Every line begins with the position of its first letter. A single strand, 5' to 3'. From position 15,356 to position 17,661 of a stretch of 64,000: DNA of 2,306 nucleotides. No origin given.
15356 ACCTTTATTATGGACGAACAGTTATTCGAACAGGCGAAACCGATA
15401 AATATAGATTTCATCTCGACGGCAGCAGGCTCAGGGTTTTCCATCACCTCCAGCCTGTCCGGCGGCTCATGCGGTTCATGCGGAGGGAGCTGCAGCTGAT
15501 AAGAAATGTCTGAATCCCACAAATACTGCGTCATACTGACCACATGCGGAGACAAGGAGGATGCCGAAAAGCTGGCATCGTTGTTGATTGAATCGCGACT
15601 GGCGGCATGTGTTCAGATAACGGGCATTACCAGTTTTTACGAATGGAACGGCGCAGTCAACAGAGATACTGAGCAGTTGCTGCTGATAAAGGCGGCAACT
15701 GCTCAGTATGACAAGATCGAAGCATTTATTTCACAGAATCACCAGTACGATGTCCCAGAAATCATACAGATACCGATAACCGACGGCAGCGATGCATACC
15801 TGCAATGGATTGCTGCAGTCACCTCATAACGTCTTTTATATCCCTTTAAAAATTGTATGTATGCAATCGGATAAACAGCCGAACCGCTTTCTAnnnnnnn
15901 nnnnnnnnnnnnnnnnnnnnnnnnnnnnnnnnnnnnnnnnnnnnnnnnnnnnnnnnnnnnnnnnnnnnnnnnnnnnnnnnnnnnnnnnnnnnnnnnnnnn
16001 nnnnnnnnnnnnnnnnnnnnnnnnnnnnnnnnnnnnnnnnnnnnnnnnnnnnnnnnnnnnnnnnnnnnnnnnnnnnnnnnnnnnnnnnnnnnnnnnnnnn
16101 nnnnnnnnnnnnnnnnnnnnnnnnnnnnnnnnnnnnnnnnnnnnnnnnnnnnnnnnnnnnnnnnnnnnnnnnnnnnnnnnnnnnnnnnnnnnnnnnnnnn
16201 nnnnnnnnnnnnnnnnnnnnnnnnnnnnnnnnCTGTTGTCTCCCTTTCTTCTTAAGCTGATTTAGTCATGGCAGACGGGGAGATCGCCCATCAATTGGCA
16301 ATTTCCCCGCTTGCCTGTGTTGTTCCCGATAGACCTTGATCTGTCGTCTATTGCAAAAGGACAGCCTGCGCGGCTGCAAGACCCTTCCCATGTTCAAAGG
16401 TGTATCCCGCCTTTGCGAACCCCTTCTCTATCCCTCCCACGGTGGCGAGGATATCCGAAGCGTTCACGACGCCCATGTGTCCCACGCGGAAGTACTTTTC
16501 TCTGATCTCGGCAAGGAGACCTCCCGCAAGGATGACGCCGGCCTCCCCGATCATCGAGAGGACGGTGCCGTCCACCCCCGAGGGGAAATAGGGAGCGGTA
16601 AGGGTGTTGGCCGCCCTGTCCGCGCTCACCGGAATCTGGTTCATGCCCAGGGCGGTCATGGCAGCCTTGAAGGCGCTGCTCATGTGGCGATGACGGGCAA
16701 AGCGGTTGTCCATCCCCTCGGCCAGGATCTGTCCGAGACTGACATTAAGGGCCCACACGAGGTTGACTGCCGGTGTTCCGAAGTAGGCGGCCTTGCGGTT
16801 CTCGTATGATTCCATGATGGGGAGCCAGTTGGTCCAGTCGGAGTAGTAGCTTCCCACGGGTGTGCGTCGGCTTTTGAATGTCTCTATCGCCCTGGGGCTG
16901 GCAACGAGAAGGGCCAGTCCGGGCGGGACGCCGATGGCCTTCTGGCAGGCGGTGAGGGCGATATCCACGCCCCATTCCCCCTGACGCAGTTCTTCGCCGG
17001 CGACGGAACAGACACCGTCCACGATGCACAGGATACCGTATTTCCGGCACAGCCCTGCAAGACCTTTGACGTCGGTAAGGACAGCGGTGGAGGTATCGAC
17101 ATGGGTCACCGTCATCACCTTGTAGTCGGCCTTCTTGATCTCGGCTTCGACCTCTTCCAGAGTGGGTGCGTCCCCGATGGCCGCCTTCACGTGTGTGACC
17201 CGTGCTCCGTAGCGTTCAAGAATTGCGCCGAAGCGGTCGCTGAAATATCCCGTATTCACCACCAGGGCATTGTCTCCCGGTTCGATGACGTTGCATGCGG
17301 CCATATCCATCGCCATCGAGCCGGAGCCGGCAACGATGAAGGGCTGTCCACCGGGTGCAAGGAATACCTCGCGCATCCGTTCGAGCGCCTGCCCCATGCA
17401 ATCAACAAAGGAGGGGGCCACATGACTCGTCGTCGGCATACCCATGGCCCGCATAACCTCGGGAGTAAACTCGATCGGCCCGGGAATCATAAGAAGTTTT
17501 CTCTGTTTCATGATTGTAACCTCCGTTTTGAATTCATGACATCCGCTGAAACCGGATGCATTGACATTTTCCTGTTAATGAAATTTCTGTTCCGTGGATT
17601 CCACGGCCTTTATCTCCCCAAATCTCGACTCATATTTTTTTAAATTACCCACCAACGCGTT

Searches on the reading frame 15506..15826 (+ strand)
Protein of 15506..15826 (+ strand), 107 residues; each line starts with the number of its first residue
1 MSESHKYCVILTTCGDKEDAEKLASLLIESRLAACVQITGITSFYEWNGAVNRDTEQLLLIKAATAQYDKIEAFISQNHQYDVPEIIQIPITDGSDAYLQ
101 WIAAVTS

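Call 4: search_protein_families(library=ncbifam, proteins=[window:15506-15826:+], max_evalue=0.01)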
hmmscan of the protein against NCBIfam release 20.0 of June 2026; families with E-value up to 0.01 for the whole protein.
window:15506-15826:+ (107 aa): 2 families
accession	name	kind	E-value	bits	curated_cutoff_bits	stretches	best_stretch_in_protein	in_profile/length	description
NF041095.1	dival_cat_tol_CutA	equivalog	1.2e-28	99.1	120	1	8-105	2-99/100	divalent-cation tolerance protein CutA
NF007930.0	PRK10645.1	equivalog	1.3e-22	80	145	1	4-104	10-111/114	divalent cation tolerance protein CutA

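Call 5: search_protein_families(library=pfam, proteins=[window:15506-15826:+], max_evalue=0.01)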
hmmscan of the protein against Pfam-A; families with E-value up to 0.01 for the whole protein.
window:15506-15826:+ (107 aa): 2 families
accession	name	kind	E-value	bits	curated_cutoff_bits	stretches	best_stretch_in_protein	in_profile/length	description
PF03091.20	CutA1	-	4.5e-36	123.1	22.4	1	8-103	1-97/99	CutA1 divalent ion tolerance protein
PF00637.26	Clathrin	-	0.0025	18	29.6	1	57-89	47-79/143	Region in Clathrin and VPS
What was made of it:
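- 15506..15829 (+): CutA1-family gene, starting 6 nt after the selenoprotein stop. PF03091 at E = 4.5e-36 (call 5).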

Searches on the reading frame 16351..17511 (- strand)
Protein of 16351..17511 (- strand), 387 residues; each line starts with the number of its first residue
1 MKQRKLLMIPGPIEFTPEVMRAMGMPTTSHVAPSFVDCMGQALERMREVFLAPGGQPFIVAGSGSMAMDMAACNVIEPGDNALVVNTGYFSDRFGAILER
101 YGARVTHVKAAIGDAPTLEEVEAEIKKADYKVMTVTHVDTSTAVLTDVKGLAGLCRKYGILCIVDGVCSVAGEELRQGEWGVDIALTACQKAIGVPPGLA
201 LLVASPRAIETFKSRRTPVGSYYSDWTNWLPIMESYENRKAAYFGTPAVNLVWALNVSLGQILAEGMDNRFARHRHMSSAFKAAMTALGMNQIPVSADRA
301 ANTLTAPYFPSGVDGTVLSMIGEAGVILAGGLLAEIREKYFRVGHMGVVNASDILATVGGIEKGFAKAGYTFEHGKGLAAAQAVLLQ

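Call 4: search_protein_families(library=ncbifam, proteins=[window:16351-17511:-], max_evalue=0.01)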
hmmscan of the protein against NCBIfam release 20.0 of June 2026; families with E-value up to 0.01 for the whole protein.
window:16351-17511:- (387 aa): 30 families (the best 25 are shown)
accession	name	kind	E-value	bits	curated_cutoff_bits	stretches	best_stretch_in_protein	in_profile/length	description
NF045640.1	AspGlyoxATaseBhcA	equivalog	2.8e-66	224.1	650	1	1-384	1-383/395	L-aspartate--glyoxylate aminotransferase BhcA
NF046070.1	PyrdoxPyrvTramin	equivalog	6.8e-50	169.9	600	1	4-350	5-348/369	pyridoxamine--pyruvate transaminase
TIGR03301.1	PhnW-AepZ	equivalog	4.6e-41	141.4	360.8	1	6-359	1-349/355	2-aminoethylphosphonate aminotransferase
NF010006.0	PRK13479.1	equivalog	6.6e-28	97.9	296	1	2-367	3-363/369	2-aminoethylphosphonate--pyruvate transaminase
TIGR02326.1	transamin_PhnW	equivalog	7.5e-28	97.7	400.8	1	3-365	2-360/363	2-aminoethylphosphonate--pyruvate transaminase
TIGR01366.1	serC_3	equivalog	1.5e-12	47.4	401.65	1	25-358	29-351/361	phosphoserine transaminase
TIGR01979.1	sufS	subfamily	1.7e-06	27.1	475.1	1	75-211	104-240/403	SufS family cysteine desulfurase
TIGR04343.1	egtE_PLP_lyase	equivalog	7.4e-06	25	400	1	97-289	111-291/370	ergothioneine biosynthesis PLP-dependent enzyme EgtE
NF006538.0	PRK09028.1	equivalog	1.1e-05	24.3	655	1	54-193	76-210/396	cystathionine beta-lyase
NF004626.0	PRK05967.1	equivalog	1.6e-05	23.6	649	1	58-191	82-210/395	cystathionine beta-lyase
NF010611.0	PRK14012.1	equivalog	3.2e-05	23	548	1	98-199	116-215/406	IscS subfamily cysteine desulfurase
NF006810.0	PRK09331.1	subfamily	5.5e-05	22.1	301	1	115-194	147-225/397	Sep-tRNA:Cys-tRNA synthetase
TIGR02539.1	SepCysS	equivalog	6.4e-05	22.1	365.25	1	117-194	135-211/370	O-phospho-L-seryl-tRNA:Cys-tRNA synthase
NF005758.0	PRK07582.1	equivalog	6.7e-05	21.8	440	1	56-229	71-239/372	cystathionine gamma-lyase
NF005871.0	PRK07811.1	equivalog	6.9e-05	21.6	513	1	61-194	82-210/389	cystathionine gamma-synthase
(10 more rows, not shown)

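Call 5: search_protein_families(library=pfam, proteins=[window:16351-17511:-], max_evalue=0.01)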
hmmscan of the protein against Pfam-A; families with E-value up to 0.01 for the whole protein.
window:16351-17511:- (387 aa): 4 families
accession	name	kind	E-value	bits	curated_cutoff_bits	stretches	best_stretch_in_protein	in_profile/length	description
PF00266.25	Aminotran_5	-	5.3e-22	78.7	21.5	1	27-331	33-338/371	Aminotransferase class-V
PF01053.26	Cys_Met_Meta_PP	-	5.7e-07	28.9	27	1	54-193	66-200/381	Cys/Met metabolism PLP-dependent enzyme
PF01212.27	Beta_elim_lyase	-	0.0015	18.4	27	1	58-214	50-221/288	Beta-eliminating lyase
PF00155.27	Aminotran_1_2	-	0.0017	18.1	19.7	1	58-167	68-187/361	Aminotransferase class I and II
